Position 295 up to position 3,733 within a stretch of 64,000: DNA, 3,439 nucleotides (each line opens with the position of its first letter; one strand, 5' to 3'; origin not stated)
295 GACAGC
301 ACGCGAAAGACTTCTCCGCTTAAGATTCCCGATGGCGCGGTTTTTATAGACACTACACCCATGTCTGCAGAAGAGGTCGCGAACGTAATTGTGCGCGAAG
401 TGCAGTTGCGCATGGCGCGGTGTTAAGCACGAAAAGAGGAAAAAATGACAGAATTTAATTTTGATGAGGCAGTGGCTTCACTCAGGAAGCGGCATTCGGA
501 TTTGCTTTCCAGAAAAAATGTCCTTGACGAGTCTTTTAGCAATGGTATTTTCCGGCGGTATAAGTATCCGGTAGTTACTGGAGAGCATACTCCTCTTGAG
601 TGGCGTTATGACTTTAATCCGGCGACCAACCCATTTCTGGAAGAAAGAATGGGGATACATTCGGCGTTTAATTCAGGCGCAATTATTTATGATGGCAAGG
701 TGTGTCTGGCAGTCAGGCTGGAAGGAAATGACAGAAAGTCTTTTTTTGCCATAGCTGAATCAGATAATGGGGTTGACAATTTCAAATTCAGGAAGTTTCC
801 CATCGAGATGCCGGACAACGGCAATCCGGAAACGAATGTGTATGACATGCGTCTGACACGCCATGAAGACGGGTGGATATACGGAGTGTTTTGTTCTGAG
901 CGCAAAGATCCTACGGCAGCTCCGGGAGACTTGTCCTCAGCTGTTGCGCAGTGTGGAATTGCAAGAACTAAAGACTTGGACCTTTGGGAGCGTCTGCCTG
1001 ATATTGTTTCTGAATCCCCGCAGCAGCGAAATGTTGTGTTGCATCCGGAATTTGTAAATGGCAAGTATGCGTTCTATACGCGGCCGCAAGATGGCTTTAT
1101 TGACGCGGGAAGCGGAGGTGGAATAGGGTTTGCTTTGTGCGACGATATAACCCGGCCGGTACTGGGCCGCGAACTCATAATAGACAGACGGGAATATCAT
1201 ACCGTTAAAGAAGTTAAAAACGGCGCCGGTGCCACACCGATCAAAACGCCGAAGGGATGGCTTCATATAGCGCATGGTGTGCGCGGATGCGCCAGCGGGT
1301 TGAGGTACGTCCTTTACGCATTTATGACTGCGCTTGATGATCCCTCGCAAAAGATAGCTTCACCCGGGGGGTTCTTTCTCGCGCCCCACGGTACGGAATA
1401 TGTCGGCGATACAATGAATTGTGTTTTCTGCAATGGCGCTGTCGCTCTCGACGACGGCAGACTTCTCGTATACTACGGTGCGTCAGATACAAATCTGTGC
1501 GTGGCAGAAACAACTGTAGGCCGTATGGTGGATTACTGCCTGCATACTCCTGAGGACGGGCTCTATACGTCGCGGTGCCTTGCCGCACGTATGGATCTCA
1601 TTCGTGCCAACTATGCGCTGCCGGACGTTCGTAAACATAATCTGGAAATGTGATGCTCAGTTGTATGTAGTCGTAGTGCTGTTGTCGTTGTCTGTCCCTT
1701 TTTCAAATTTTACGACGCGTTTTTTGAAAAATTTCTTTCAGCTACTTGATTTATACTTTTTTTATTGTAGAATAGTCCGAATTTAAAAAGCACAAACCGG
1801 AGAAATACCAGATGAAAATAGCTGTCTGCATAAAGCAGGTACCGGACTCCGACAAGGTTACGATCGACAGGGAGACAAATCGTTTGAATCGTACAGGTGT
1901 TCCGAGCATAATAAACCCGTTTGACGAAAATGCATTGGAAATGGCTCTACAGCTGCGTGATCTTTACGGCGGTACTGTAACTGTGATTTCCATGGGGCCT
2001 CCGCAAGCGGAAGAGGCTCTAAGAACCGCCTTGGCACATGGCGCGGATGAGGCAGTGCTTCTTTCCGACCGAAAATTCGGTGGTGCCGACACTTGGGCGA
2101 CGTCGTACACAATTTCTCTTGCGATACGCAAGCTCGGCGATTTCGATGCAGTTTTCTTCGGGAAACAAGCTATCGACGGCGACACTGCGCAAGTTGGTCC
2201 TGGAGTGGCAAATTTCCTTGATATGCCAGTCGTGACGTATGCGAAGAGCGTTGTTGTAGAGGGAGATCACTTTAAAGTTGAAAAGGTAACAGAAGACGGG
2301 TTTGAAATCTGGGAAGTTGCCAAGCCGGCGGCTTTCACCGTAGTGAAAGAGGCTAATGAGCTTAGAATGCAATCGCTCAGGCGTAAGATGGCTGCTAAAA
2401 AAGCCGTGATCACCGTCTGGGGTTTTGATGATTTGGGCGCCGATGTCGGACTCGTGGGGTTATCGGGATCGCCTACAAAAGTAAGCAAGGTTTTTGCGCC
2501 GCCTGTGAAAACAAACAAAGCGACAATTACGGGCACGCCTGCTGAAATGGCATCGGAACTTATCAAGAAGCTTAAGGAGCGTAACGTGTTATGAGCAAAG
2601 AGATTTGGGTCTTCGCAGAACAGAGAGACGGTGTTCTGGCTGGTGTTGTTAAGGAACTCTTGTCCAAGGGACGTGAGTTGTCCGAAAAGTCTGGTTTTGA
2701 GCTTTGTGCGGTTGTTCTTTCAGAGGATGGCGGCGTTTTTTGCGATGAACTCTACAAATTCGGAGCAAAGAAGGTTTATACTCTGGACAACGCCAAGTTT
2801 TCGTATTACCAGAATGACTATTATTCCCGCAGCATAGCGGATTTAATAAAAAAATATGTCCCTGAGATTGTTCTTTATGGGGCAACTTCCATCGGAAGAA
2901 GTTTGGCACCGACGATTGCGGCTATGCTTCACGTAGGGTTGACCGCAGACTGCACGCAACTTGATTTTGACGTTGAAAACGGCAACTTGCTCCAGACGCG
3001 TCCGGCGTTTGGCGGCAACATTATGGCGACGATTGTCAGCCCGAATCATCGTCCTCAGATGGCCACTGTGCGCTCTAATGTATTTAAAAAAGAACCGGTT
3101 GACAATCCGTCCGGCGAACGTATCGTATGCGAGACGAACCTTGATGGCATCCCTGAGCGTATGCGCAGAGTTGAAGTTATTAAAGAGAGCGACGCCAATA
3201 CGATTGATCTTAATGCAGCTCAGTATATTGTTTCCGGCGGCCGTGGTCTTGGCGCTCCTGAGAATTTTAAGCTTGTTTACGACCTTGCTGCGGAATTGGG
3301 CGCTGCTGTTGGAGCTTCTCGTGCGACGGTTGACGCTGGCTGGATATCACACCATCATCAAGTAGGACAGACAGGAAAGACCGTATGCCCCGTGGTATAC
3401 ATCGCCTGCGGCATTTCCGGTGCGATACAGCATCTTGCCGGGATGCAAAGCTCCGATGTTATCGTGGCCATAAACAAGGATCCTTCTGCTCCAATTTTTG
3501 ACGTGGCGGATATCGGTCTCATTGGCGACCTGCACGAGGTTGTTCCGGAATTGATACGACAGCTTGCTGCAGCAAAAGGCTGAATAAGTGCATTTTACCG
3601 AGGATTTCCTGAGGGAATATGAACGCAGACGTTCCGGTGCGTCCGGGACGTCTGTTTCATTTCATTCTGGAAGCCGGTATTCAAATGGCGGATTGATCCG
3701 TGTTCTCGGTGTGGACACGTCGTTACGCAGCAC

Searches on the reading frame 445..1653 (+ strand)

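Call 32: search_protein_families(library=pfam, proteins=[window:445-1653:+], max_evalue=0.001)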
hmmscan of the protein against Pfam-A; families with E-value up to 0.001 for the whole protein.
window:445-1653:+ (402 aa): 1 family
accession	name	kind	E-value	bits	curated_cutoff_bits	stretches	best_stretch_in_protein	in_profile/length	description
PF04041.19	Glyco_hydro_130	-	3.4e-20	72.7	26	1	72-365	33-318/320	beta-1,4-mannooligosaccharide phosphorylase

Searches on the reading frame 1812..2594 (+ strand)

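Call 32: search_protein_families(library=pfam, proteins=[window:1812-2594:+], max_evalue=0.001)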
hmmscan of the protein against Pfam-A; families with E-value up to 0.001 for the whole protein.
window:1812-2594:+ (260 aa): 1 family
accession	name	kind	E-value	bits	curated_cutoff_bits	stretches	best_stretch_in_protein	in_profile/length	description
PF01012.27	ETF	-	9.2e-45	153.1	26.7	1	25-206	4-179/181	Electron transfer flavoprotein domain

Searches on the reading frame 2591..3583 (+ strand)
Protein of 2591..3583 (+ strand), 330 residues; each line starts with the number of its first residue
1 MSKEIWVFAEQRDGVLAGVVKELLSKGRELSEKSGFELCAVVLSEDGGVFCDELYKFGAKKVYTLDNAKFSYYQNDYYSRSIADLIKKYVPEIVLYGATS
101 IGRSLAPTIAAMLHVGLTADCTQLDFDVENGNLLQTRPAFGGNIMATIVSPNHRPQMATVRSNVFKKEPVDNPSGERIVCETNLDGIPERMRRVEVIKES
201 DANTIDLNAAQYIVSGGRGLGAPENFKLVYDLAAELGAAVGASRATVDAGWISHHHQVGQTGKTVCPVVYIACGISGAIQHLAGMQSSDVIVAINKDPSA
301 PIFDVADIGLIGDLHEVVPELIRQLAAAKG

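Call 32: search_protein_families(library=pfam, proteins=[window:2591-3583:+], max_evalue=0.001)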
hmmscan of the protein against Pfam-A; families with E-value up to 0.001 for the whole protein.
window:2591-3583:+ (330 aa): 3 families
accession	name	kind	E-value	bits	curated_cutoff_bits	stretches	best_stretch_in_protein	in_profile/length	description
PF01012.27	ETF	-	2.7e-43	148.3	26.7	1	5-172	1-167/181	Electron transfer flavoprotein domain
PF00766.25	ETF_alpha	-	1.1e-36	125.1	27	1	206-286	1-81/81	Electron transfer flavoprotein FAD-binding domain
PF02017.21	CIDE-N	-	0.00048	20.6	23.5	0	10-55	12-56/76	CIDE-N domain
